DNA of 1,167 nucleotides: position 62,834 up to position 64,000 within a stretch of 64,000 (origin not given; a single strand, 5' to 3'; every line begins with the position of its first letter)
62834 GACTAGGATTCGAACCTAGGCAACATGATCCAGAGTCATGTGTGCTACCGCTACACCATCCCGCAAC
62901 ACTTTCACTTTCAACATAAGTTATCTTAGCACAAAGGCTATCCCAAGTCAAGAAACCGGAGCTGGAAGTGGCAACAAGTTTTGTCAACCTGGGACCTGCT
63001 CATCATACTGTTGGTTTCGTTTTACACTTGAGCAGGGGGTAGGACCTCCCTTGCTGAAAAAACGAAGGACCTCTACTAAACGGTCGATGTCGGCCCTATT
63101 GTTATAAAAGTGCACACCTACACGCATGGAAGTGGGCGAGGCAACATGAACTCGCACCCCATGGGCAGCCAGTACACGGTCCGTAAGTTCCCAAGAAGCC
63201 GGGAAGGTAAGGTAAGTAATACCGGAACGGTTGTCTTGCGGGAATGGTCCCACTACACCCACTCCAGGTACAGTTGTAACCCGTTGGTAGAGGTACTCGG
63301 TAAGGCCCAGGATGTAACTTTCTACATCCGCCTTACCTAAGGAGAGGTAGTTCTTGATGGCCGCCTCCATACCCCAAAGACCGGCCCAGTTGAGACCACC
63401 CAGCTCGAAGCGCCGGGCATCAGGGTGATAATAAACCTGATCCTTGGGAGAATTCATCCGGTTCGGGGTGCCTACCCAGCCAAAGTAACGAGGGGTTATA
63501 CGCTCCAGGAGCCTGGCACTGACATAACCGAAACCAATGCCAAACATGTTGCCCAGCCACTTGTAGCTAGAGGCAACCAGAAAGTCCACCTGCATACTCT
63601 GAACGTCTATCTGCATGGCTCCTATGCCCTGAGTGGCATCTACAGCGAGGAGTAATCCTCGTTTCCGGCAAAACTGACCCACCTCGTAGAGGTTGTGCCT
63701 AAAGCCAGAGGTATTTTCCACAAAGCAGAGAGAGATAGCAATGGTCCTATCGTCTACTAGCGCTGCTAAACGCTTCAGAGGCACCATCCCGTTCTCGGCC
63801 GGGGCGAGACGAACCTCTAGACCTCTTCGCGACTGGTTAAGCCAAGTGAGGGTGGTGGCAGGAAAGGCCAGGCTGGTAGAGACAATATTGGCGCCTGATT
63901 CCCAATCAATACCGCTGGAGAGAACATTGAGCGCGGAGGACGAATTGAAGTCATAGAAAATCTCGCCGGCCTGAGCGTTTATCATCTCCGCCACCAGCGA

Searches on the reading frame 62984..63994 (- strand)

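Call 41: search_protein_families(library=pfam, proteins=[window:62984-63994:-], max_evalue=0.00001)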
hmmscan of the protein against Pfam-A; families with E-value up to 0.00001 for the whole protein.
window:62984-63994:- (336 aa): 2 families
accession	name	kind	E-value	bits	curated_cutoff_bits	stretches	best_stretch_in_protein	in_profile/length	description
PF00266.25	Aminotran_5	-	2.6e-44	152.2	21.5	1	2-306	53-371/371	Aminotransferase class-V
PF22580.2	KYNU_C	-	2.7e-06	27.7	27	1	228-310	5-90/90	Kynureninase C-terminal domain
